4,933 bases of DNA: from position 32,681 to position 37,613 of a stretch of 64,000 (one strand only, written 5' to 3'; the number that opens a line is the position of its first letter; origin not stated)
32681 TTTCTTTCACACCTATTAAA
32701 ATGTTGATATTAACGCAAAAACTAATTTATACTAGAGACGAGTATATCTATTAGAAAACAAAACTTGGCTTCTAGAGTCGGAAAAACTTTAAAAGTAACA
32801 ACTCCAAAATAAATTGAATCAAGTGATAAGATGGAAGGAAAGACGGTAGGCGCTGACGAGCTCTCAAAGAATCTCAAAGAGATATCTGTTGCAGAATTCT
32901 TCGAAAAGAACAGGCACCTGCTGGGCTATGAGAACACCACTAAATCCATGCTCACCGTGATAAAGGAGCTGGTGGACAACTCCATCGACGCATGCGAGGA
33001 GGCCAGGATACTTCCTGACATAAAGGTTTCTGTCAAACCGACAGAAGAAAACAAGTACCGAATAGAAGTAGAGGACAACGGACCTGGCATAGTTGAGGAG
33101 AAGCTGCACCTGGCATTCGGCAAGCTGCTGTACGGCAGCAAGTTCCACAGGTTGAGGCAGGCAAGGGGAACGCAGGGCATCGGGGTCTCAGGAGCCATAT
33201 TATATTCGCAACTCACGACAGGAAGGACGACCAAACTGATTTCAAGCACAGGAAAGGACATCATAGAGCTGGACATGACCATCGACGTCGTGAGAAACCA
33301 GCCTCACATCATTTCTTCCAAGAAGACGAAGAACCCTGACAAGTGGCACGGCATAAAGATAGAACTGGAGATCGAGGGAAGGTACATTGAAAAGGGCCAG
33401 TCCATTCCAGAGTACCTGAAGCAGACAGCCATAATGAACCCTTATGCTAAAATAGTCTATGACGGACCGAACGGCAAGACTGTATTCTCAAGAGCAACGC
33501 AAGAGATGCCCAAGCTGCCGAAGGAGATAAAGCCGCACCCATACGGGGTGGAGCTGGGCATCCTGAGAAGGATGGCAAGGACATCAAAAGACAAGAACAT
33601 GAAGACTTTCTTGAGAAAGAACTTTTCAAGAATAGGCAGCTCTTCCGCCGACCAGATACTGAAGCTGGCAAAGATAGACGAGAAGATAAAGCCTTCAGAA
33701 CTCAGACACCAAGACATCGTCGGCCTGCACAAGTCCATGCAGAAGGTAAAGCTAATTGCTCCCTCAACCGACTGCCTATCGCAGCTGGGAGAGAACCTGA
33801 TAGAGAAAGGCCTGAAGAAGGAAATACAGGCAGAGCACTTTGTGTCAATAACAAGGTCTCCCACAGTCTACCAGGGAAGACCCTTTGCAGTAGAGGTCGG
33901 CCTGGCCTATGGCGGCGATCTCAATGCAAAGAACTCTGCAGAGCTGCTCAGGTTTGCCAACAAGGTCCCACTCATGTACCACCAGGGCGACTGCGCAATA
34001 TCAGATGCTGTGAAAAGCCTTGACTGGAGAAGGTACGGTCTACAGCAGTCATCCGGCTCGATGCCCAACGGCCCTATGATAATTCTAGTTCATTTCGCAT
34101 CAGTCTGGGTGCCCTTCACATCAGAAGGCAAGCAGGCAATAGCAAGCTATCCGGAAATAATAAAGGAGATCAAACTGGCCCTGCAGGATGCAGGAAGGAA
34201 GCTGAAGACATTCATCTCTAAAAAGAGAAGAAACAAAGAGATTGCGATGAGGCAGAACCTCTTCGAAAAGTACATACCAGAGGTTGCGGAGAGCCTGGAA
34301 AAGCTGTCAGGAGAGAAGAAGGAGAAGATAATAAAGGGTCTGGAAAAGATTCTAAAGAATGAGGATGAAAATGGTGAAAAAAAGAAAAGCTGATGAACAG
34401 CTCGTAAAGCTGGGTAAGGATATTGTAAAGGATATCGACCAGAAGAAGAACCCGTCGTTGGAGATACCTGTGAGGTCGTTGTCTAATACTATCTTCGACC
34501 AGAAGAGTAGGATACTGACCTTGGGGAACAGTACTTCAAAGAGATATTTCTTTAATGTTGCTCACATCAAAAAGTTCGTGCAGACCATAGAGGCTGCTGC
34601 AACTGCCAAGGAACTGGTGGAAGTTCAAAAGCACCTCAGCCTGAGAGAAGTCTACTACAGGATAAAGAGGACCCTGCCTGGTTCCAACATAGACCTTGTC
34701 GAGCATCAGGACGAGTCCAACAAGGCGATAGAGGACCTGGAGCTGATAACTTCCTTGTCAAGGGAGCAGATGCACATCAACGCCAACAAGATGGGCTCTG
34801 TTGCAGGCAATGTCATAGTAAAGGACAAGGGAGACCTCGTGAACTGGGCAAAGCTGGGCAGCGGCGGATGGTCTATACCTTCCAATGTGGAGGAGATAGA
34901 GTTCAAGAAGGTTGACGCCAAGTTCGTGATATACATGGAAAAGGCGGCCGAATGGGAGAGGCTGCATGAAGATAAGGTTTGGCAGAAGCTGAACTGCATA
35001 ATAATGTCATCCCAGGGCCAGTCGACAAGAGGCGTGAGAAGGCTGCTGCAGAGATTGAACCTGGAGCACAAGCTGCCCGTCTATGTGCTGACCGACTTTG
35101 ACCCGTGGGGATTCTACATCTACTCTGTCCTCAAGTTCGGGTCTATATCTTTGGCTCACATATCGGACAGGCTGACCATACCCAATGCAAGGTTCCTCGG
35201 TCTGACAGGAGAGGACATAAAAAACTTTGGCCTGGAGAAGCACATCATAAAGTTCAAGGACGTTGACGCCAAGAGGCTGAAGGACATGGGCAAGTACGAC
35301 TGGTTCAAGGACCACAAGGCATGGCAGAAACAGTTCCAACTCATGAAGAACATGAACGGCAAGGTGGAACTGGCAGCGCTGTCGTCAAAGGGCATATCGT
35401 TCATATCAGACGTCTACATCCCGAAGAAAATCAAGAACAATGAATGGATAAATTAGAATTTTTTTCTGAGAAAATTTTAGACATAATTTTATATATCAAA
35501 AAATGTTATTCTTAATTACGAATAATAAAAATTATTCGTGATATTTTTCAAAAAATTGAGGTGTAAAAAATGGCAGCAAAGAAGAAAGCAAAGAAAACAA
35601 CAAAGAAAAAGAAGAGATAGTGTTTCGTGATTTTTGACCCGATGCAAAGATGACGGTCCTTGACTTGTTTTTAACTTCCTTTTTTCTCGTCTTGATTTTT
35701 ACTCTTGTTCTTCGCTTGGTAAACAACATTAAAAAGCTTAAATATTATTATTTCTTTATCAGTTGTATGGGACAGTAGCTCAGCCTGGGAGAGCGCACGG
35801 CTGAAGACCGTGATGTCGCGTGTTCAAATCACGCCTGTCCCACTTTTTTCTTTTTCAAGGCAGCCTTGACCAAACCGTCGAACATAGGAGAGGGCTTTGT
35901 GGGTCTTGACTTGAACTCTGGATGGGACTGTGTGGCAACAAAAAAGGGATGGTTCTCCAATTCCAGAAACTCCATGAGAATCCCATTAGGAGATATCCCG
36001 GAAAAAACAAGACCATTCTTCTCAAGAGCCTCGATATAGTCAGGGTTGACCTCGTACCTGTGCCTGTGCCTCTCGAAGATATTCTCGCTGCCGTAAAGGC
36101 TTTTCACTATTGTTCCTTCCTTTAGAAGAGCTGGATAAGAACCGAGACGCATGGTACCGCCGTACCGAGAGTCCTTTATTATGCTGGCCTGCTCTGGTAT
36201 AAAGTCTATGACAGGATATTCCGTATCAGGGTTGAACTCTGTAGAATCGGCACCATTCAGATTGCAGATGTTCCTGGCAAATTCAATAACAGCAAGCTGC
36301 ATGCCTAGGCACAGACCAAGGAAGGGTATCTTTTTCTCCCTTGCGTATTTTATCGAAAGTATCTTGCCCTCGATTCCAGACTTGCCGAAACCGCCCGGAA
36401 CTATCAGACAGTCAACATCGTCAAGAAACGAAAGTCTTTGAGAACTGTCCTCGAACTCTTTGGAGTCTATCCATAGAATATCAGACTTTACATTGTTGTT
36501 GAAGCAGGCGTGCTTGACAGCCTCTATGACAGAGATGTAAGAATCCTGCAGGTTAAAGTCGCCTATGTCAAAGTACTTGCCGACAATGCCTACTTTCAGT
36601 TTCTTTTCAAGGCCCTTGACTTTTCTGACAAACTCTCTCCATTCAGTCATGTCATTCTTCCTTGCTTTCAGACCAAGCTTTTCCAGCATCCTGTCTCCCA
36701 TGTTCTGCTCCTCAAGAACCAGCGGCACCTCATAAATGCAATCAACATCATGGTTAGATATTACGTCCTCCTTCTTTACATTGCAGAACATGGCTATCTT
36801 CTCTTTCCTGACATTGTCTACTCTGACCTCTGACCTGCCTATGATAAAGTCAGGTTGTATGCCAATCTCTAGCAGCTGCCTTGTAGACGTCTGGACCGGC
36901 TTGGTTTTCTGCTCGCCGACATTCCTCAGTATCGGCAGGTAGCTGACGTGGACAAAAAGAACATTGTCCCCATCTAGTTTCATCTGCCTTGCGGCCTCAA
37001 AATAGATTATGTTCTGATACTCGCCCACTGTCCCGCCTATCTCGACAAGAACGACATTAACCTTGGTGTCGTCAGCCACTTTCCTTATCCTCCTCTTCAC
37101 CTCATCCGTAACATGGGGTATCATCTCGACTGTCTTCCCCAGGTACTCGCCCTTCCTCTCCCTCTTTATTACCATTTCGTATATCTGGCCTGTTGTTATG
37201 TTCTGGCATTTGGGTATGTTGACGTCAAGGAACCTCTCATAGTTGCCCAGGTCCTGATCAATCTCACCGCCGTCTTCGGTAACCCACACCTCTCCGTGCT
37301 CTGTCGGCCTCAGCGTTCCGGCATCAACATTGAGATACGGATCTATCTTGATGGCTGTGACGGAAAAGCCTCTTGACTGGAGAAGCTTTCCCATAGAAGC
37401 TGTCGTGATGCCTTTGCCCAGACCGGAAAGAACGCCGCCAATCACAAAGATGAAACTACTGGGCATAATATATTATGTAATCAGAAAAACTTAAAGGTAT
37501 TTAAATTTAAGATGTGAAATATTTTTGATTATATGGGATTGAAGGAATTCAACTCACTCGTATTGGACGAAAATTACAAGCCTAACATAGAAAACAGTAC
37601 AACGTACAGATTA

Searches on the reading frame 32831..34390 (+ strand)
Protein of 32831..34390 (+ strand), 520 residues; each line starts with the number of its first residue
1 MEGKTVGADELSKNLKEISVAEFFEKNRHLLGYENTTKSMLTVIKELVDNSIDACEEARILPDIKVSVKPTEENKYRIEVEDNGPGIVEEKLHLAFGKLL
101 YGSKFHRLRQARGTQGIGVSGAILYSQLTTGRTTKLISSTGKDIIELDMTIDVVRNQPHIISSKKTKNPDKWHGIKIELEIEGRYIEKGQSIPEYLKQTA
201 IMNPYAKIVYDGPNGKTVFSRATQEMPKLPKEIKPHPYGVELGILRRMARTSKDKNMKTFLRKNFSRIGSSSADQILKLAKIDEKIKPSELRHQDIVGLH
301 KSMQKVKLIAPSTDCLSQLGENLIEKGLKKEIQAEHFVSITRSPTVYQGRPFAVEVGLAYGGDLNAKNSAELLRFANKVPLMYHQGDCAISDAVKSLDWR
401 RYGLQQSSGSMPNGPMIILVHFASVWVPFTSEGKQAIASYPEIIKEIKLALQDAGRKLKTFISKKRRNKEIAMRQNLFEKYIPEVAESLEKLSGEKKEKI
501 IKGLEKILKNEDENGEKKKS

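Call 77: search_protein_families(library=pfam, proteins=[window:32831-34390:+], max_evalue=0.00001)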
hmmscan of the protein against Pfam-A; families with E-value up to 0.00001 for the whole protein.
window:32831-34390:+ (520 aa): 3 families
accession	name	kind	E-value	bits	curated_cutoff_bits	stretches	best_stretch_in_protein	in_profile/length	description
PF09239.17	Topo-VIb_trans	-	2e-61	206.8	24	1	311-471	1-156/159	Topoisomerase VI B subunit, transducer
PF13589.12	HATPase_c_3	-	8.6e-12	45.7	25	1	40-160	3-114/137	Histidine kinase-, DNA gyrase B-, and HSP90-like ATPase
PF02518.31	HATPase_c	-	3.3e-11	44.1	26.4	1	40-126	6-82/111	Histidine kinase-, DNA gyrase B-, and HSP90-like ATPase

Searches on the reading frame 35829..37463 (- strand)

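Call 77: search_protein_families(library=pfam, proteins=[window:35829-37463:-], max_evalue=0.00001)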
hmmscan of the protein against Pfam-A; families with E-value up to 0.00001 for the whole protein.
window:35829-37463:- (544 aa): 2 families
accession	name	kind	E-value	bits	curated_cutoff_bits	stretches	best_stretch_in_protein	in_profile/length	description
PF06418.20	CTP_synth_N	-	7.1e-113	376.8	26.1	1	4-265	2-265/265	CTP synthase N-terminus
PF00117.34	GATase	-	5e-36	124.6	22.8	1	305-533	2-189/190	Glutamine amidotransferase class-I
